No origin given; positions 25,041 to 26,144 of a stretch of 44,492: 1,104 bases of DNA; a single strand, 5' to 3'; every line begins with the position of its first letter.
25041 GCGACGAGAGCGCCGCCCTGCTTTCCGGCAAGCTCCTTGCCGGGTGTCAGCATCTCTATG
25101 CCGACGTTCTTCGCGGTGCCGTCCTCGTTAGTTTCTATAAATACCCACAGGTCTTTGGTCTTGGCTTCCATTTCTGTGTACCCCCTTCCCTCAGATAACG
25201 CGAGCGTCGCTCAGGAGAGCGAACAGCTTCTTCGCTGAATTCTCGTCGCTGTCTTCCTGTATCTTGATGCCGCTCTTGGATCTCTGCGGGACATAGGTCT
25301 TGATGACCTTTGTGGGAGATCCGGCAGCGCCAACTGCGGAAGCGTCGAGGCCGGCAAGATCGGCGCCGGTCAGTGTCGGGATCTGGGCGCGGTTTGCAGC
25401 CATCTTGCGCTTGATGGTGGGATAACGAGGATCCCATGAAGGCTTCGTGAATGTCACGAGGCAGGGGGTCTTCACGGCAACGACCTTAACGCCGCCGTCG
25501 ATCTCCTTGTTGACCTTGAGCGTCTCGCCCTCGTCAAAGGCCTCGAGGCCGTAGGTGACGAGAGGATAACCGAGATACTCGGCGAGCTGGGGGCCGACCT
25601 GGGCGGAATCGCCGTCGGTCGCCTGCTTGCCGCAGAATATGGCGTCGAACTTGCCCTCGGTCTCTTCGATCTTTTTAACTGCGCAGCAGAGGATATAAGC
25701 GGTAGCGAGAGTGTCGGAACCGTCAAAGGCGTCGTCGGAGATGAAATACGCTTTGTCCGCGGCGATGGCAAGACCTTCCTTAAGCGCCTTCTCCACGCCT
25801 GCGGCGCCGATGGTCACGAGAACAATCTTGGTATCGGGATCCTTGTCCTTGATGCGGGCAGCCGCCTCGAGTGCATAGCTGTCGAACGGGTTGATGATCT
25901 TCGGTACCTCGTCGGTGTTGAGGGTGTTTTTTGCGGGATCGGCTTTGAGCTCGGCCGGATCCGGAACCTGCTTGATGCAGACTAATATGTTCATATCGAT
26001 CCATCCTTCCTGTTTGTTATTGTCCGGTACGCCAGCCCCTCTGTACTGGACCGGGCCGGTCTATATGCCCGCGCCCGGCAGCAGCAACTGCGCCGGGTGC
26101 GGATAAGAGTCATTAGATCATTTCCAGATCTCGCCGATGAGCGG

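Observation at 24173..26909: Short divergent MTHFR-like gene directly coupled to bifurcating-type etfBA: candidate Etf-dependent methylene-THF reductase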

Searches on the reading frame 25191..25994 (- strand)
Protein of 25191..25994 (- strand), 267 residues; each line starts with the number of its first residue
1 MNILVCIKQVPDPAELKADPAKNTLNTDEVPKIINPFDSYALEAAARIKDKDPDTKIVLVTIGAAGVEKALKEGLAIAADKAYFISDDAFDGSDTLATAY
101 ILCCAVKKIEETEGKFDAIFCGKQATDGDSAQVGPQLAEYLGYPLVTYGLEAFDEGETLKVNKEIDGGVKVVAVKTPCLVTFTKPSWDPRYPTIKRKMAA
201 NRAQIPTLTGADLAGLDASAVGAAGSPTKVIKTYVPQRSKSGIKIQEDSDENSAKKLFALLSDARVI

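Call 4: search_protein_families(library=pfam, proteins=[window:25191-25994:-], max_evalue=0.01)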
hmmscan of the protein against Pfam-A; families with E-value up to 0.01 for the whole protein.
window:25191-25994:- (267 aa): 1 family
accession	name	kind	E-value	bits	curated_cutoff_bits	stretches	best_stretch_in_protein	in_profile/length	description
PF01012.27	ETF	-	4.4e-39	134.6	26.7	1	24-212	3-180/181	Electron transfer flavoprotein domain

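Call 5: search_protein_families(library=ncbifam, proteins=[window:25191-25994:-], max_evalue=0.01)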
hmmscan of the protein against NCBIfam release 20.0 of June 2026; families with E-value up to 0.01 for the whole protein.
window:25191-25994:- (267 aa): 6 families
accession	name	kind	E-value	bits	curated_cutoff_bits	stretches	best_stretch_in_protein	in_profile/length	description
NF040731.1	flavo_sub_EftB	exception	7.3e-69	232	445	1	2-265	1-258/260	electron transfer flavoprotein subunit beta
NF042971.1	AcrlCoAredClosAcrB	equivalog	3e-55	187.1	475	1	1-267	1-266/266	acryloyl-CoA reductase electron transfer subunit gamma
NF008998.0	PRK12342.1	equivalog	2.6e-26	92.5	338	1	1-261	1-249/254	electron transfer flavoprotein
NF002888.0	PRK03359.1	subfamily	1.6e-22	80.1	219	1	1-254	1-246/256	putative electron transfer flavoprotein FixA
TIGR04503.1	mft_etfB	hypoth_equivalog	9.6e-17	61.2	200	1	15-217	11-222/290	mycofactocin-associated electron transfer flavoprotein beta subunit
NF051844.1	ETFlavBetaProt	equivalog_domain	0.00063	19.3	350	1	107-199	80-173/254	electron transfer flavoprotein subunit beta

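Call 16: search_solved_structures(query=window:25191-25994:-, max_evalue=1e-10, show_alignments=2)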
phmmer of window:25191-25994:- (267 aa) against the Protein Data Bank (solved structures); distinct sequences matched with E-value up to 1e-10: 9.
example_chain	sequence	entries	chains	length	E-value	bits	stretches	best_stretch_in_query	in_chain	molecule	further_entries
4kpu_B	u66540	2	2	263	4.2e-55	190.4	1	1-254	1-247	Electron transfer flavoprotein alpha/beta-subunit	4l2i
6fah_B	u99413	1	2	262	6.7e-52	179.9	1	1-250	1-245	Caffeyl-CoA reductase-Etf complex subunit CarD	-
7koe_A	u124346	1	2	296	1.9e-50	175.2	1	2-261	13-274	Electron transfer flavoprotein, beta subunit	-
5ol2_B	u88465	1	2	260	1.4e-49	172.3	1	1-251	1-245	Electron transfer flavoprotein small subunit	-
7qh2_B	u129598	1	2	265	4.8e-45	157.4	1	2-264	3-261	Lactate dehydrogenase (NAD(+),ferredoxin) subunit LctB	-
1efv_B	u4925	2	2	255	1.1e-27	100.5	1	2-250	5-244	ELECTRON TRANSFER FLAVOPROTEIN | Electron transfer flavoprotein beta-subunit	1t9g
2a1t_S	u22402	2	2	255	8.3e-27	97.7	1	2-250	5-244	Electron transfer flavoprotein beta-subunit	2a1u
1efp_B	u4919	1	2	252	1.5e-26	96.8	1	2-246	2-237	PROTEIN (ELECTRON TRANSFER FLAVOPROTEIN)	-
1o94_C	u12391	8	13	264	6.4e-26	94.8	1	1-257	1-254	ELECTRON TRANSFER FLAVOPROTEIN BETA-SUBUNIT | ELECTRON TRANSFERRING FLAVOPROTEIN BETA-SUBUNIT | Electron transfer flavoprotein subunit beta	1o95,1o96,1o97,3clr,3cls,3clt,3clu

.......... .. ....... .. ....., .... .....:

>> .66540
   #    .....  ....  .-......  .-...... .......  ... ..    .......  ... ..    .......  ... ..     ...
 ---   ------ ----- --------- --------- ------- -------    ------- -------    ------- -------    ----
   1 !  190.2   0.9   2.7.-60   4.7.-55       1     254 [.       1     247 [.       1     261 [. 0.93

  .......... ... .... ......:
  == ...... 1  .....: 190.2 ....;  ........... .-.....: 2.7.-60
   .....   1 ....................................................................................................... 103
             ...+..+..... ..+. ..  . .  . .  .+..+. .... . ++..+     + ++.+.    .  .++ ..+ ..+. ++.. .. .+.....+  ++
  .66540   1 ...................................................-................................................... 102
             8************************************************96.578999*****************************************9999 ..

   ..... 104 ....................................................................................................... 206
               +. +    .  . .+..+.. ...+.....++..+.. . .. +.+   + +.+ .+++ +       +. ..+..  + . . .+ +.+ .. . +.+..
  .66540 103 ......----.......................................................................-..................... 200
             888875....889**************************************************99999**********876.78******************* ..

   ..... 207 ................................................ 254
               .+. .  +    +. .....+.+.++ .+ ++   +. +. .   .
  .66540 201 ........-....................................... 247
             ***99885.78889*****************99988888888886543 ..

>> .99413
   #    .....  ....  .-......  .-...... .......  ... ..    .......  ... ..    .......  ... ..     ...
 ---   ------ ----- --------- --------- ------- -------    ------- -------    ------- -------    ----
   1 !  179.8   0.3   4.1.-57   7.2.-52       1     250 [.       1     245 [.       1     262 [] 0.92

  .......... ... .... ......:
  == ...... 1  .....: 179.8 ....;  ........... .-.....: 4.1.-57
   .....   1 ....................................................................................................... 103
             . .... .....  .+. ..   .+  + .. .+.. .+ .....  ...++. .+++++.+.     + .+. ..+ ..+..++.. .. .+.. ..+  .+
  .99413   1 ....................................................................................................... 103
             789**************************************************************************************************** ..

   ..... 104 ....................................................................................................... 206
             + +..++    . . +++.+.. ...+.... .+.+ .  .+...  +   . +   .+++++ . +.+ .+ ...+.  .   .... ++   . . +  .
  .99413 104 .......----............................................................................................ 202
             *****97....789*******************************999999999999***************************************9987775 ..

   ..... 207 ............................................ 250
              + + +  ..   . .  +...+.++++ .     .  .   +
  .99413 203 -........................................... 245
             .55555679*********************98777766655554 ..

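Call 63: find_homologous_proteins(query=window:25191-25994:-, max_evalue=1e-20)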
Query window:25191-25994:- (267 aa): 7987 proteins with E <= 1e-20 among 8000 candidates; the best 120 are listed.
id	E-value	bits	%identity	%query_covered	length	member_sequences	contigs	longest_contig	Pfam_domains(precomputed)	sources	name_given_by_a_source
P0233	1.7e-158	544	93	100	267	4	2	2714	PF01012.28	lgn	-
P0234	9.8e-156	535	90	100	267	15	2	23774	PF01012.28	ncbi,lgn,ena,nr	ncbi:MAG: electron transfer flavoprotein subunit beta/FixA family protein [Oscillospiraceae bacteriu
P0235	6.6e-155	532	90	100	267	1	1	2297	PF01012.28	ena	-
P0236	2.2e-154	530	89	100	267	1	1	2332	PF01012.28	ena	-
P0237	1.1e-152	525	89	100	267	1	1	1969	PF01012.28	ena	-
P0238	5.2e-152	523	88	100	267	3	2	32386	PF01012.28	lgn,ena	-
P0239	2.4e-115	403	70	100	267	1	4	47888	PF01012.28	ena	-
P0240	2.4e-115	403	69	100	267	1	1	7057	PF01012.28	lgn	-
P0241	8.0e-115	401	70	100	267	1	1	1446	PF01012.28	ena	-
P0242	2.4e-114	399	70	100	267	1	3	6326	PF01012.28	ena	-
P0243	2.6e-114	399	68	100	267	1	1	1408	PF01012.28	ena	-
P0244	2.6e-114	399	69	100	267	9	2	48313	PF01012.28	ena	-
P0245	2.8e-114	399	69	100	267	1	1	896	PF01012.28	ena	-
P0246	3.0e-114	399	69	100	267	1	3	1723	PF01012.28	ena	-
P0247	3.7e-114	399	67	100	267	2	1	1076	PF01012.28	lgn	-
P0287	4.4e-112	392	67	100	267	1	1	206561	PF01012.28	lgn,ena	-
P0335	8.1e-111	388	66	100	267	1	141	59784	PF01012.28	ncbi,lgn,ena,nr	ncbi:MAG TPA: electron transfer flavoprotein subunit beta/FixA family protein [Candidatus Flavonifra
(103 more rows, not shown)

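Call 64: find_encoding_contigs(protein=P0335, flank=7000, max_places=3)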
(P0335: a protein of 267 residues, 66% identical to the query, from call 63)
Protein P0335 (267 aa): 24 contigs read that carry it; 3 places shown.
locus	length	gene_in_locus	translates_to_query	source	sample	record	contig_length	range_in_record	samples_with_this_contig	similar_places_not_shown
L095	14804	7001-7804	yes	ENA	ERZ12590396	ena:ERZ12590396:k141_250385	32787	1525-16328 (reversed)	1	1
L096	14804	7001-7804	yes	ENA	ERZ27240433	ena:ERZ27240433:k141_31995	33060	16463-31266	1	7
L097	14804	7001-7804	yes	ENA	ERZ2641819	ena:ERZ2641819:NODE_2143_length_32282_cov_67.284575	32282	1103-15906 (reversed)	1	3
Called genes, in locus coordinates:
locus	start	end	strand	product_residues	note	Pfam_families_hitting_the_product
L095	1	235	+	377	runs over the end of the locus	PF02771:Acyl-CoA_dh_N, PF02770:Acyl-CoA_dh_M, PF00441:Acyl-CoA_dh_1, PF08028:Acyl-CoA_dh_2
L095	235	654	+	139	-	PF22817:ApeP-like, PF07977:FabA, PF22818:ApeI-like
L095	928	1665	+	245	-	PF00198:2-oxoacid_dh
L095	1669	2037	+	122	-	PF09585:Lin0512_fam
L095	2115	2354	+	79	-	PF00364:Biotin_lipoyl, PF25917:BSH_RND (weak), PF25997:BSH_YhbJ (weak)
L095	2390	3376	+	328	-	PF00676:E1_dh, PF02775:TPP_enzyme_C (weak)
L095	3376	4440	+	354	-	PF02779:Transket_pyr, PF02780:Transketolase_C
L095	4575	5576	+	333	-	PF01513:NAD_kinase, PF00781:DAGK_cat (weak)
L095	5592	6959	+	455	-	PF00890:FAD_binding_2 (weak), PF01134:GIDA (weak), PF01266:DAO (faint), PF07992:Pyr_redox_2, PF12831:FAD_oxidored, PF13738:Pyr_redox_3, PF00070:Pyr_redox, PF02852:Pyr_redox_dim, +2 more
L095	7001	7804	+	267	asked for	PF01012:ETF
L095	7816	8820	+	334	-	PF01012:ETF, PF00766:ETF_alpha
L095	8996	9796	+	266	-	-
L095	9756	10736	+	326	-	PF21948:LplA-B_cat, PF03099:BPL_LplA_LipB, PF10437:Lip_prot_lig_C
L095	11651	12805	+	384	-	PF14659:Phage_int_SAM_3, PF00589:Phage_integrase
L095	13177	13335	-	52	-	-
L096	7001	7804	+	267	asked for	PF01012:ETF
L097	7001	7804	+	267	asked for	PF01012:ETF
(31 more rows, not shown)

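Call 65: find_encoding_contigs(protein=P0287, flank=7000, max_places=2)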
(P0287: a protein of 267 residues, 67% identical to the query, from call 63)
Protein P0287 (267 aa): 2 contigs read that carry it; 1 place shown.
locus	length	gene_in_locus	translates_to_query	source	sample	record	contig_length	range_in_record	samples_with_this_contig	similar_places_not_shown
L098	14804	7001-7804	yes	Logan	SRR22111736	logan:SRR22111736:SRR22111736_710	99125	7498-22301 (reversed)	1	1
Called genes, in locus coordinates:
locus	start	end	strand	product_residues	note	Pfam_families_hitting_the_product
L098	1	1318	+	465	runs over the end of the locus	PF03972:MmgE_PrpD_N, PF19305:MmgE_PrpD_C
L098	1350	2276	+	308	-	PF24684:Vgb_lyase (faint), PF03088:Str_synth (faint), PF08450:SGL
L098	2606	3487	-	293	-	-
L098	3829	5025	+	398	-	PF00108:Thiolase_N, PF00109:ketoacyl-synt (faint), PF02803:Thiolase_C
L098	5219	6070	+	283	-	PF02737:3HCDH_N, PF00725:3HCDH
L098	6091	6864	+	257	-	PF00378:ECH_1, PF16113:ECH_2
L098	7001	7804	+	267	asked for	PF01012:ETF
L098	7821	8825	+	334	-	PF01012:ETF, PF00766:ETF_alpha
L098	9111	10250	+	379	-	PF02771:Acyl-CoA_dh_N, PF02770:Acyl-CoA_dh_M, PF00441:Acyl-CoA_dh_1, PF08028:Acyl-CoA_dh_2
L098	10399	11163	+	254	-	PF04277:OAD_gamma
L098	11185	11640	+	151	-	PF25984:BSH_YknX (faint), PF25919:BSH_CusB (faint), PF00364:Biotin_lipoyl, PF25917:BSH_RND, PF25973:BSH_CzcB (faint), PF25997:BSH_YhbJ (faint)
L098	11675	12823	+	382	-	PF03977:OAD_beta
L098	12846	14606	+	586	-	PF01039:Carboxyl_trans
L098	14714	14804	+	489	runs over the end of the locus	PF00682:HMGL-like, PF02436:PYC_OADA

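Call 84: find_encoding_contigs(protein=P0234, flank=9000, max_places=2)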
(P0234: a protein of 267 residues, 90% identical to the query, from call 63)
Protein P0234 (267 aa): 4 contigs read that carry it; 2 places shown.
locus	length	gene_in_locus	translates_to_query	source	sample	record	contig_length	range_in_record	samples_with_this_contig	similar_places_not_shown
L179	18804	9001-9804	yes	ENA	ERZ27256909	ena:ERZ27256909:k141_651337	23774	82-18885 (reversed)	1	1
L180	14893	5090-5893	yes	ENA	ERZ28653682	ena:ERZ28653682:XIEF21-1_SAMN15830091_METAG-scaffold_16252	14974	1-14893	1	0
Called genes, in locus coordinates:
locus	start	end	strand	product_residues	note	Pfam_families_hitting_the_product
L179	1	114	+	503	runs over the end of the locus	PF01554:MatE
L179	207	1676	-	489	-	PF00474:SSF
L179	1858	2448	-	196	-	PF00440:TetR_N, PF08359:TetR_C_4 (weak)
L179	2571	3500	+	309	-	PF00892:EamA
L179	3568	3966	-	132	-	PF03703:bPH_2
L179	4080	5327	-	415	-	PF10114:PocR, PF12833:HTH_18, PF00165:HTH_AraC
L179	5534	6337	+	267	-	PF00809:Pterin_bind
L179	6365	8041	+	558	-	PF01268:FTHFS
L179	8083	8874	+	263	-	PF02219:MTHFR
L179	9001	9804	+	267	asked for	PF01012:ETF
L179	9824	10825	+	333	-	PF01012:ETF, PF00766:ETF_alpha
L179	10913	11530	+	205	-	PF04961:FTCD_C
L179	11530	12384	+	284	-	PF00763:THF_DHG_CYH, PF02882:THF_DHG_CYH_C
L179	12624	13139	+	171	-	PF07155:ECF-ribofla_trS, PF12822:ECF_trnsprt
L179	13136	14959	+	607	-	PF08245:Mur_ligase_M, PF27239:FOL3_C, PF02875:Mur_ligase_C, PF01812:5-FTHF_cyc-lig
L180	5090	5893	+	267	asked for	PF01012:ETF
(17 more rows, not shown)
